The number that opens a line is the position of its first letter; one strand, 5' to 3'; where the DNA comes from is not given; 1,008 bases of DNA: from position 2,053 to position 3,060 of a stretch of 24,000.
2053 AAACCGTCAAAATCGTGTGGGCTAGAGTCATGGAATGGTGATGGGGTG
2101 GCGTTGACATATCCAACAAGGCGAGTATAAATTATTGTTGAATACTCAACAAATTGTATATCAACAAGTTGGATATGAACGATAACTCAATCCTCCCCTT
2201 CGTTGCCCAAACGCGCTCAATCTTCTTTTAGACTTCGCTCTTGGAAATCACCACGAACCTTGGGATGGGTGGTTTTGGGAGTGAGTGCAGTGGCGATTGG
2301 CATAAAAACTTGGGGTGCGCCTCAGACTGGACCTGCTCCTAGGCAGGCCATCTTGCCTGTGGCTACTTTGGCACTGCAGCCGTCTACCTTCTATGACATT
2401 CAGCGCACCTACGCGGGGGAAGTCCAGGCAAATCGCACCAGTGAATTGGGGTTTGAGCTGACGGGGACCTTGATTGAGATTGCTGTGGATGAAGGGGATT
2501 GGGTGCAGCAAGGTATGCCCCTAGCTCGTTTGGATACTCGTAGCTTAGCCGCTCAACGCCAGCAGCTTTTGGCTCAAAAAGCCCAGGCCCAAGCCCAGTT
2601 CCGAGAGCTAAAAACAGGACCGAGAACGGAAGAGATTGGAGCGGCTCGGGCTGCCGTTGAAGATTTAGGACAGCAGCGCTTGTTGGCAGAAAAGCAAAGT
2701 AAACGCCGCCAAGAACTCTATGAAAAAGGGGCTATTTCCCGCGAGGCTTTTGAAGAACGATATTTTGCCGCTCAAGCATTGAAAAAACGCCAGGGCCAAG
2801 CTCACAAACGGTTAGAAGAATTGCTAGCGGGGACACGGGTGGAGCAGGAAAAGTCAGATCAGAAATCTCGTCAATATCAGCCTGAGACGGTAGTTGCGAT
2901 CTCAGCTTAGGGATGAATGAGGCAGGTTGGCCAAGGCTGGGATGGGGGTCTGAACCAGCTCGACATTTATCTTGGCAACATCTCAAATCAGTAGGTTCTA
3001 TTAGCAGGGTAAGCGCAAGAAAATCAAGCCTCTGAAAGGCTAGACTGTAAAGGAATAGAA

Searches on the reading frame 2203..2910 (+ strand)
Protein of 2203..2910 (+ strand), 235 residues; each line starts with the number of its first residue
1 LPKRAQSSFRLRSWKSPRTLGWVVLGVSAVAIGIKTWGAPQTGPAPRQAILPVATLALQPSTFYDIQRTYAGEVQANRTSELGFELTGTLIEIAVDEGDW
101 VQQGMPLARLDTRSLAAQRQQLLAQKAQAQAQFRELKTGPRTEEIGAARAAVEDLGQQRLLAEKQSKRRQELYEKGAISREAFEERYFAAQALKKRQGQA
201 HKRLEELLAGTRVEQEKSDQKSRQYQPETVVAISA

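Call 42: search_protein_families(library=pfam, proteins=[window:2203-2910:+], max_evalue=0.001)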
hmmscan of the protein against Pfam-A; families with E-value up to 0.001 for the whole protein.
window:2203-2910:+ (235 aa): 1 family
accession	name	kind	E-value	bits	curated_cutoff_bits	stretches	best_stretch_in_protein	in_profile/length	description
PF16576.10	HlyD_D23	-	0.00096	18.9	30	0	73-156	11-90/214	Barrel-sandwich domain of CusB or HlyD membrane-fusion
